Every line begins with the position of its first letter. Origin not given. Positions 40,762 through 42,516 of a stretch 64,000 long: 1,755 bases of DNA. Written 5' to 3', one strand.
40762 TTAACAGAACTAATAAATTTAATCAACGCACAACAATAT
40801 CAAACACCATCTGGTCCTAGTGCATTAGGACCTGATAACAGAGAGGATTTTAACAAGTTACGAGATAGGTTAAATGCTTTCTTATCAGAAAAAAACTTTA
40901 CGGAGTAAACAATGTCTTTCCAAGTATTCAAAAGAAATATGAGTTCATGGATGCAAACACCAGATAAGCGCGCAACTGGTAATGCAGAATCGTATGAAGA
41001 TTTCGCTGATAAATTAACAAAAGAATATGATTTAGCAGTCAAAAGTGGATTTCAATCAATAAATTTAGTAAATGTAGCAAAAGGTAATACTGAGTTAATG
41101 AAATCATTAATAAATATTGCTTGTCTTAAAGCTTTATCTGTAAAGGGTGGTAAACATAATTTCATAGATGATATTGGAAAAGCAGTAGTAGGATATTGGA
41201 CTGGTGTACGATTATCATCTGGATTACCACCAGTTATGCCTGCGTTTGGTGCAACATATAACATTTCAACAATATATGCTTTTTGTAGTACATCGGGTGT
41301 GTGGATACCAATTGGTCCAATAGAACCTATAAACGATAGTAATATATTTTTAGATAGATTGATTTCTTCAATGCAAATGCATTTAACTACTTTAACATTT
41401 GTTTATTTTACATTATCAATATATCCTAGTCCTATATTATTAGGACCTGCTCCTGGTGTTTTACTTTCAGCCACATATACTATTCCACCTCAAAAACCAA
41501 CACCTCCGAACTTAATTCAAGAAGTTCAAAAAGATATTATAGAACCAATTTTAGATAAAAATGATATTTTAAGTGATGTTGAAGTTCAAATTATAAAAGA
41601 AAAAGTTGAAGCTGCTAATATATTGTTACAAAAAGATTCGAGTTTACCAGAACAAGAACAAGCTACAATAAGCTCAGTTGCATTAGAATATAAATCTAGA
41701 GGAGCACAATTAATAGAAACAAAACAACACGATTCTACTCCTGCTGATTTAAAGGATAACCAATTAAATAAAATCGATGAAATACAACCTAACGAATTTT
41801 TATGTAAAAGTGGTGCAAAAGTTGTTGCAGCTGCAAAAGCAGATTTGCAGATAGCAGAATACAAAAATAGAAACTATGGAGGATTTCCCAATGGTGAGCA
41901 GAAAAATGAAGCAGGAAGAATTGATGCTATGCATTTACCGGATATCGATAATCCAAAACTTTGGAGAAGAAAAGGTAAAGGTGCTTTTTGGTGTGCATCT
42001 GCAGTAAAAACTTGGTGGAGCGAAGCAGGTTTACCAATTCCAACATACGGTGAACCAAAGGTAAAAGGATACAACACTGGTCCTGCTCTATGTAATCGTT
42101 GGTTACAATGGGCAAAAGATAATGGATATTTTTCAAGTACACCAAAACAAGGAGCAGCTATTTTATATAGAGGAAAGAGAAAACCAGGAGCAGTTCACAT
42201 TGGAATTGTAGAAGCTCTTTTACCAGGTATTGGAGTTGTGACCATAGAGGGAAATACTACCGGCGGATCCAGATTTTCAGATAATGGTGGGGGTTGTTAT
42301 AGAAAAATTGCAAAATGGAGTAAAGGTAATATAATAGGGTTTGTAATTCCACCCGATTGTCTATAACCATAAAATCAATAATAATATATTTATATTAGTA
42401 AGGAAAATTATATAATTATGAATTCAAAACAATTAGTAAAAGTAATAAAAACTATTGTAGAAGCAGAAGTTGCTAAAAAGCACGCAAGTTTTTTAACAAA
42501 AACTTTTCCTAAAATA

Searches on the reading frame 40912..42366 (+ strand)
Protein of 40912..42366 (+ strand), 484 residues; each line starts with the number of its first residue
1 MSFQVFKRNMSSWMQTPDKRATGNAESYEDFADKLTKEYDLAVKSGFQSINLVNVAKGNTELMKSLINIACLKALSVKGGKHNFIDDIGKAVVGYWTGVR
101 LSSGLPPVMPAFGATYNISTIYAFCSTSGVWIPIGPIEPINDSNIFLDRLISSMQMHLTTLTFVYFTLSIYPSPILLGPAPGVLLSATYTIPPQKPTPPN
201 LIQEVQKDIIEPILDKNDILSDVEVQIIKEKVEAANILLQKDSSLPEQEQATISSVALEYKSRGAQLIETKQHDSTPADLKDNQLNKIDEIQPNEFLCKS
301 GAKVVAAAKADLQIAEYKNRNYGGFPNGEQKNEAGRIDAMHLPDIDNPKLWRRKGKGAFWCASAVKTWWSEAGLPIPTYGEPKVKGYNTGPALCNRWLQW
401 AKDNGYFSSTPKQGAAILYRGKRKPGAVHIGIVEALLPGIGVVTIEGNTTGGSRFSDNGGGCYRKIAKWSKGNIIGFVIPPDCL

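Call 8: search_protein_families(library=phrogs, proteins=[window:40912-42366:+], max_evalue=0.01)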
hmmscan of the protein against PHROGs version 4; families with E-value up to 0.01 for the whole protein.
window:40912-42366:+ (484 aa): 4 families
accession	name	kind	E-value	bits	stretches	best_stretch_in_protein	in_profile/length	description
phrog_9589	-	lysis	1.1e-08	36.3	1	353-478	44-153/281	endolysin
phrog_38078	-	unknown function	2.3e-07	31.3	1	402-480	126-207/423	-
phrog_21825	-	lysis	1.2e-06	29.2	1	427-471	111-156/289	endolysin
phrog_21357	-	lysis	1.7e-05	25.4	1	359-480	41-158/225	endolysin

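Call 9: search_protein_families(library=pfam, proteins=[window:40912-42366:+], max_evalue=0.01)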
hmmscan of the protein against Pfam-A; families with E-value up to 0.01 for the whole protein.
window:40912-42366:+ (484 aa): 1 family
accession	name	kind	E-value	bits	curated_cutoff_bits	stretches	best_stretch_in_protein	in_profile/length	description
PF05257.22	CHAP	-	9.5e-05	23.3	26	1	356-448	4-81/81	CHAP domain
